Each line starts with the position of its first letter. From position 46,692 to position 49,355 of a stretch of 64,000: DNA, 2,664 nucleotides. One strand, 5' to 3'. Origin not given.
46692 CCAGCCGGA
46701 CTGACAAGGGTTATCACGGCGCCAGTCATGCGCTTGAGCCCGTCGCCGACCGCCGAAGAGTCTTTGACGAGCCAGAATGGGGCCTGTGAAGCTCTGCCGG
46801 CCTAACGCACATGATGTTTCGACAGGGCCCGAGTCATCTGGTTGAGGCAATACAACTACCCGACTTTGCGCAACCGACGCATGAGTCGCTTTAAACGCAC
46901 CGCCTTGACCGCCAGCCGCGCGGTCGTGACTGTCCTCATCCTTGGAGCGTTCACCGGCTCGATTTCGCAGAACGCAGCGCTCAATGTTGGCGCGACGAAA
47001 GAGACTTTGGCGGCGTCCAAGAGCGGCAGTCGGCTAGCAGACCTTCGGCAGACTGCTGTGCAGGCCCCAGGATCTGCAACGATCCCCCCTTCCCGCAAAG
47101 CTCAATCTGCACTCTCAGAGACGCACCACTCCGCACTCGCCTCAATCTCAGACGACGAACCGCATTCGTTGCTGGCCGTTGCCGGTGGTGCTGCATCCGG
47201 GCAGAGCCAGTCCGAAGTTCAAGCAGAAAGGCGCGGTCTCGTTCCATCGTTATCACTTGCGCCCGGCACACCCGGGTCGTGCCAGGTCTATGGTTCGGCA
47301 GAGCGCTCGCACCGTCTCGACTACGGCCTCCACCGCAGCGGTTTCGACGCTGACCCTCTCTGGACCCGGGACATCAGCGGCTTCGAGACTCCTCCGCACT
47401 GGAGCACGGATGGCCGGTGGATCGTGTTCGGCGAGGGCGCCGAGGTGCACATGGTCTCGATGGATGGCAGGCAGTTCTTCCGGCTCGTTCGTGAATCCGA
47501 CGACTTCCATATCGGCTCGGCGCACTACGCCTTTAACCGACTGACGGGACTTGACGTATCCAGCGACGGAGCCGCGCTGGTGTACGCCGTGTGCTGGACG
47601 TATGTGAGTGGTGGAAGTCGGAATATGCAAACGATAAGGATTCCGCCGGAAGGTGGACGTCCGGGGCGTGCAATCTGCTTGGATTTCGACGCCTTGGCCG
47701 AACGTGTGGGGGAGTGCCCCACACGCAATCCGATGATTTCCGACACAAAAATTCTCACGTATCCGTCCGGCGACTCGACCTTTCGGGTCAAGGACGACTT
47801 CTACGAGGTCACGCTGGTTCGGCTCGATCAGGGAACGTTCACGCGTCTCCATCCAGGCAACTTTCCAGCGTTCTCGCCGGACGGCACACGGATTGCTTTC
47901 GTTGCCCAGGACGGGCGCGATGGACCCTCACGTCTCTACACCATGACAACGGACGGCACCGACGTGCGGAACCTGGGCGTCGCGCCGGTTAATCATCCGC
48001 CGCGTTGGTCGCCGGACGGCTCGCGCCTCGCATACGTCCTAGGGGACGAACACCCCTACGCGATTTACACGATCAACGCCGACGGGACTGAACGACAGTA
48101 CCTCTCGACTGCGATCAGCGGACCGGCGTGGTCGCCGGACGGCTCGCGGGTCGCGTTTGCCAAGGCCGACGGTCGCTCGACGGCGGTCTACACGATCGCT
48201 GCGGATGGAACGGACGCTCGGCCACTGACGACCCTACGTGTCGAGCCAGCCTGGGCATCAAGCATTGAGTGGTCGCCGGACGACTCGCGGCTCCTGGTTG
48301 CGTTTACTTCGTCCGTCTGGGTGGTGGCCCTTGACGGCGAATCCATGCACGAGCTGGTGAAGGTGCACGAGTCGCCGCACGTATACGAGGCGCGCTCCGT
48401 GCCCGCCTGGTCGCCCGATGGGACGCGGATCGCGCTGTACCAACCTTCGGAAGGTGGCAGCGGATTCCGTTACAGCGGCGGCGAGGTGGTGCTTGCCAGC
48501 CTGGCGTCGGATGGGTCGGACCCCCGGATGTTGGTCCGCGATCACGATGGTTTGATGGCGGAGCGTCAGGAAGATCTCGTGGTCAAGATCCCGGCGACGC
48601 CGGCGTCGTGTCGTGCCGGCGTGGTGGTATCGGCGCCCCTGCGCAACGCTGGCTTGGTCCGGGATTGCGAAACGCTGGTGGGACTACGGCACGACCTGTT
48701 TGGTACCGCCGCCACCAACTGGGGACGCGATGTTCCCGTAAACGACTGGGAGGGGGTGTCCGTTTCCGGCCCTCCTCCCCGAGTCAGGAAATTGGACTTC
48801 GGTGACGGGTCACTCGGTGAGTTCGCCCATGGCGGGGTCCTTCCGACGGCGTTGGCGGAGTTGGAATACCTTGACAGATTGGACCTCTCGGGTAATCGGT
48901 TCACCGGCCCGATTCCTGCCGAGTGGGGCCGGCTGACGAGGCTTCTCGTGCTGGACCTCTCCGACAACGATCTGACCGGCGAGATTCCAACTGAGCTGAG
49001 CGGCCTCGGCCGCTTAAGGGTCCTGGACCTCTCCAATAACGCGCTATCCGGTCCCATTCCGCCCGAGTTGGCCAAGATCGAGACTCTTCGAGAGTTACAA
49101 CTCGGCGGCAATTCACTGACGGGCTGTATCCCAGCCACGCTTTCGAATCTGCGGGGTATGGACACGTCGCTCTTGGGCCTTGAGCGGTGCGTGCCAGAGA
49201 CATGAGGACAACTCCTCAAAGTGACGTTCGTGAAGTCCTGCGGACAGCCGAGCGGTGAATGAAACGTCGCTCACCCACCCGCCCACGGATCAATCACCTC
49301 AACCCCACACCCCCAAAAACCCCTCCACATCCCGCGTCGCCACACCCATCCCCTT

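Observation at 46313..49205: Secreted PD40 (TolB-like) beta-propeller fused to plant-type extracellular LRRs, preceded by a small Cys-containing lipoprotein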

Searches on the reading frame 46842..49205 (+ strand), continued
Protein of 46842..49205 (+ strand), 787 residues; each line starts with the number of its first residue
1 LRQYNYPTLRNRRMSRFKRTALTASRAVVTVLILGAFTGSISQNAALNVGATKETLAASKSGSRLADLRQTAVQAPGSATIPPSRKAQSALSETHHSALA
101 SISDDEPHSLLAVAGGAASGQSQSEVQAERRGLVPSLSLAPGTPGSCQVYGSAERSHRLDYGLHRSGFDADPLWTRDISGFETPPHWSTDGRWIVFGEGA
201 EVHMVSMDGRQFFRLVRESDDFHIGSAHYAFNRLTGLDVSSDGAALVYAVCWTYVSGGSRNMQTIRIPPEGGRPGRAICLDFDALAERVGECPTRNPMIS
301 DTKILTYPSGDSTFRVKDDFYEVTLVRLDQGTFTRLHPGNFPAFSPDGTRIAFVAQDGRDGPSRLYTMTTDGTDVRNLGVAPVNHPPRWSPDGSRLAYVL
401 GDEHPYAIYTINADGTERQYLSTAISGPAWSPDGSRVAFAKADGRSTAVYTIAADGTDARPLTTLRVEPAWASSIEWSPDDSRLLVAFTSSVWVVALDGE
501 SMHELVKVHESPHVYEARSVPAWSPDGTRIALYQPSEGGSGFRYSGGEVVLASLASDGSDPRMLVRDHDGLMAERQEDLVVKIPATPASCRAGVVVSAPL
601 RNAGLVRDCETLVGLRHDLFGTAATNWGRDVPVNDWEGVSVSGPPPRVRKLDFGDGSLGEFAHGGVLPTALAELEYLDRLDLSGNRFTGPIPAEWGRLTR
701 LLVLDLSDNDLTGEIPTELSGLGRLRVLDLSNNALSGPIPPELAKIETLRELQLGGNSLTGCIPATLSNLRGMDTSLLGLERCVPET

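Call 53: find_encoding_contigs(protein=P0010, flank=5000, max_places=2)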
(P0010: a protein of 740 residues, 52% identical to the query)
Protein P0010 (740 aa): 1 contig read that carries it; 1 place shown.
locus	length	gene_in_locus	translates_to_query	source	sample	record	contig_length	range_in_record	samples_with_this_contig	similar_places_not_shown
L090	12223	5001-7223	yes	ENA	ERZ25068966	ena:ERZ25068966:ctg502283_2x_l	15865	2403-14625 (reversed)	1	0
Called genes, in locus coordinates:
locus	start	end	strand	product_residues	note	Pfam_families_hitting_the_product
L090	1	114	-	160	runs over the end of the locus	-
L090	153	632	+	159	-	-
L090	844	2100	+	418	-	-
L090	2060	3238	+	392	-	PF00041:fn3 (weak), PF16656:Pur_ac_phosph_N (faint), PF25059:FN3_DSCAM-DSCAML_C (faint), PF00041:fn3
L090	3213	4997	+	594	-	-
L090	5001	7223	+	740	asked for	PF13516:LRR_6 (faint), PF07676:PD40 (weak), PF26550:Tricorn_2nd (faint), PF26549:Tricorn_N (weak), PF23598:LRR_14, PF12799:LRR_4 (weak), PF13855:LRR_8, PF12799:LRR_4 (weak), +2 more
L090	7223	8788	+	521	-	-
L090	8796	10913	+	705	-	PF00400:WD40 (faint), PF00930:DPPIV_N (faint), PF07676:PD40 (faint), PF12894:ANAPC4_WD40 (faint), PF23381:Beta-prop_IFT122_1st (faint), PF25174:Beta-prop_THOC3 (faint), PF26550:Tricorn_2nd (faint), PF26549:Tricorn_N, +1 more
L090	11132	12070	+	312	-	-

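Call 63: search_protein_families(library=padloc, proteins=[window:46881-49205:+], max_evalue=0.001)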
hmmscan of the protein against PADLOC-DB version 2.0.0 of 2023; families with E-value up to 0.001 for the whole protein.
window:46881-49205:+ (774 aa): 0 families

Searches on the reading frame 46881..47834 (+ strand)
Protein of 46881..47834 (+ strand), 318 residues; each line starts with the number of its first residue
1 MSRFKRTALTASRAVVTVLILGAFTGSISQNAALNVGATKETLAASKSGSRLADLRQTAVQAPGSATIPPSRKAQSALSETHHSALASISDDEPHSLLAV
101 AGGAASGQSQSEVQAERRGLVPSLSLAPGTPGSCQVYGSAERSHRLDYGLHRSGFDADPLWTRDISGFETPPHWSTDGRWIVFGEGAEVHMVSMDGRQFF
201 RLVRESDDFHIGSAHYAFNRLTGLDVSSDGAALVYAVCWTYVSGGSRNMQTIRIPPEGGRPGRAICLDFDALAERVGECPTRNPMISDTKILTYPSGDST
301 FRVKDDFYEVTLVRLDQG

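Call 27: search_protein_families(library=pfam, proteins=[window:46881-47834:+], max_evalue=10)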
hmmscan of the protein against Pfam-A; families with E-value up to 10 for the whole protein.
seq(318 aa): 0 families

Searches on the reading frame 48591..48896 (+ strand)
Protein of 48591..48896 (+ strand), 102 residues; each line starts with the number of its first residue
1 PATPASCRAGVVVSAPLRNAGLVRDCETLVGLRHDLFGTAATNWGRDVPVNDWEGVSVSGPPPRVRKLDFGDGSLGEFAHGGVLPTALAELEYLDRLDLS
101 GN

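Call 27: search_protein_families(library=pfam, proteins=[window:48591-48896:+], max_evalue=10)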
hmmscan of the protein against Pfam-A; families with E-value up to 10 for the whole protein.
seq(102 aa): 0 families

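Call 47: search_solved_structures(query=window:48591-48896:+, max_evalue=1, show_alignments=4)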
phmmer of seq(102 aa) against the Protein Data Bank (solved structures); distinct sequences matched with E-value up to 1: 7.
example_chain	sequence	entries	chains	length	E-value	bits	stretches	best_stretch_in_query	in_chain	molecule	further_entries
5xjo_A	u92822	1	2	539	0.039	17.5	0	81-102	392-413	LRR receptor-like serine/threonine-protein kinase ERL1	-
5xkj_A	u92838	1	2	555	0.05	17.1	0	81-102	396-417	LRR receptor-like serine/threonine-protein kinase ERL1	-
5xjx_K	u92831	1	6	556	0.05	17.1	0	81-102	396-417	LRR receptor-like serine/threonine-protein kinase ERL1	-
6g3w_B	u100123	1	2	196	0.25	14.9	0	81-102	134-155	Probable inactive receptor kinase At1g27190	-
5xkn_A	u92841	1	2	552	0.34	14.5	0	78-102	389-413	LRR receptor-like serine/threonine-protein kinase ERL2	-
7drb_C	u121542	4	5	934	0.57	13.7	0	81-102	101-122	Membrane-localized LRR receptor-like protein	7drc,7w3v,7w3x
6fg8_B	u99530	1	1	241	0.61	13.6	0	80-102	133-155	Probable inactive receptor kinase At1g27190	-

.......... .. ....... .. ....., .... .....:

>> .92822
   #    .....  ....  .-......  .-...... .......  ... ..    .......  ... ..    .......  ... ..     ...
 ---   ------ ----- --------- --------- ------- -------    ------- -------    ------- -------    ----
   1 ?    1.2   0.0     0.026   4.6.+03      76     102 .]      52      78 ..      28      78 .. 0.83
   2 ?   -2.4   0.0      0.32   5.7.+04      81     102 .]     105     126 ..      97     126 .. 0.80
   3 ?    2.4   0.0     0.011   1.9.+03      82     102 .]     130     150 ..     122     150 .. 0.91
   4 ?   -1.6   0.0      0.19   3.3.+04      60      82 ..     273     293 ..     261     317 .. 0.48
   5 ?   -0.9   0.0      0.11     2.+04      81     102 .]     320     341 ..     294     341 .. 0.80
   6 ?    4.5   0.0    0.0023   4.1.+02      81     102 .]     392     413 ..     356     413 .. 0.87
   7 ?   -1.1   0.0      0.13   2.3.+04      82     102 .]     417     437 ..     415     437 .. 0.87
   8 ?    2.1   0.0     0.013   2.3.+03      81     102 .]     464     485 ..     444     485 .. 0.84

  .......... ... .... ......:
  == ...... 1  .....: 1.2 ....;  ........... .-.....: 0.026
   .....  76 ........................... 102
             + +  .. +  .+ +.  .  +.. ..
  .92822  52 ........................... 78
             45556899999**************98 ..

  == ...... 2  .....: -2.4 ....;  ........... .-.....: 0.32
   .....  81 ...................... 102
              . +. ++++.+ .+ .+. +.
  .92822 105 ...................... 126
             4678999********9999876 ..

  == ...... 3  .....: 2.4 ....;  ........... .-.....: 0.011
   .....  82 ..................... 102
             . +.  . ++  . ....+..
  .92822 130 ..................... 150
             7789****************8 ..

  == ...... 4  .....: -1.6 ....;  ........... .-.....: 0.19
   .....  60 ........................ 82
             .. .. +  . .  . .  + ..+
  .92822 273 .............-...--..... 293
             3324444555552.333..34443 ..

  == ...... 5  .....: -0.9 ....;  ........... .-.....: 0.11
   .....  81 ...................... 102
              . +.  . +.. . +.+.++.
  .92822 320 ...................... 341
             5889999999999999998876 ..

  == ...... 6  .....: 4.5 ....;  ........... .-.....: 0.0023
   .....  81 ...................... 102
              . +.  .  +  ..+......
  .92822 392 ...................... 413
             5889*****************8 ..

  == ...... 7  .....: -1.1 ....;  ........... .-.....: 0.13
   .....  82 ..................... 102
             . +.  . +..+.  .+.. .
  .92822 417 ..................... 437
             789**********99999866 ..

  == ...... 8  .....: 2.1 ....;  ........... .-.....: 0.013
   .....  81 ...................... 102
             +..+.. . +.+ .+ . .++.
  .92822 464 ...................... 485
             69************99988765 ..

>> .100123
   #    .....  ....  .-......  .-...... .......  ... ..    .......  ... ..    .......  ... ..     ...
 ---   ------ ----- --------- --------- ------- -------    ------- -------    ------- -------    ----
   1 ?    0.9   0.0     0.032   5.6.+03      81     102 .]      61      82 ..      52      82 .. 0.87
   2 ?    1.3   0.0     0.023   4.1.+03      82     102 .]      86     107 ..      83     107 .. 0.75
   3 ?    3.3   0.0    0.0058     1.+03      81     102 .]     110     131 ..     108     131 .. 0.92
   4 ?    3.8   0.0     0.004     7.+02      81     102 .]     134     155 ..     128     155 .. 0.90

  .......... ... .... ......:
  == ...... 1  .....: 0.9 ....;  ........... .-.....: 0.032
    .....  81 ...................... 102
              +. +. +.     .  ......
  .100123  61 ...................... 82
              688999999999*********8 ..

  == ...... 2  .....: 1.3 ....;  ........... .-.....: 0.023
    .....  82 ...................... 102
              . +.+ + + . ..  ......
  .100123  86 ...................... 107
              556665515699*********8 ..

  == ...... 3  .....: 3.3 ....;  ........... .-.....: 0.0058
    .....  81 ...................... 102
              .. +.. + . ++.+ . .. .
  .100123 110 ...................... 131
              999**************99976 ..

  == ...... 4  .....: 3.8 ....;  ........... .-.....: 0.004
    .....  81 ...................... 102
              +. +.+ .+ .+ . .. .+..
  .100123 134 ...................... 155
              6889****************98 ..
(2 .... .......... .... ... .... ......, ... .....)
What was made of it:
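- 48588..48776 (+): Bacterial-type LRR N-cap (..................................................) with two invariant Cys. No Pfam family and no PDB sequence match for this segment alone (calls 27, 47).
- Closest known: Plant SERK/BAK1, BIR2/3 and SOBIR1 co-receptor ectodomains. Different: The N-cap has no detectable sequence similarity to LRRNT_2 (calls 27, 47).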

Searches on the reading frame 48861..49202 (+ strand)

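Call 27: search_protein_families(library=pfam, proteins=[window:48861-49202:+], max_evalue=10)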
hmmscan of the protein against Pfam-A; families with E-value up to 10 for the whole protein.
seq(114 aa): 9 families
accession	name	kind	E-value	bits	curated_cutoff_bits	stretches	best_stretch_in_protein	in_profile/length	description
PF00560.39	LRR_1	-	6.3e-21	70.4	20.6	4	51-72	1-22/23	Leucine Rich Repeat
PF13855.12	LRR_8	-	3.8e-14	52.6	27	2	4-62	3-61/61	Leucine rich repeat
PF12799.13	LRR_4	-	4.9e-11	42.9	27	3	26-62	1-36/44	Leucine Rich repeats (2 copies)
PF13516.12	LRR_6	-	5.7e-08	32.7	23.4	4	28-41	5-18/24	Leucine Rich repeat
PF23598.1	LRR_14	-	1.5e-05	24.4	40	1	9-85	54-126/353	Leucine-rich repeat region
PF23211.1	LRR_LRWD1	-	0.00011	22.4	28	1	19-86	35-98/190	Leucine-rich repeat and WD repeat-containing protein 1, LRR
PF24048.1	LRR_NXF1-5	-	0.029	14.4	30.5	1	26-97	54-127/142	NXF1/2/3/5 leucine-rich repeat domain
PF25013.1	LRR_Zer-1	-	0.22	12.1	27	1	1-61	7-65/137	Zer-1-like, Leucine-rich repeats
PF24141.1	LRR_ComC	-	0.39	10.8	27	0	32-67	241-273/288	EGF-like domain-containing protein ComC LRR domain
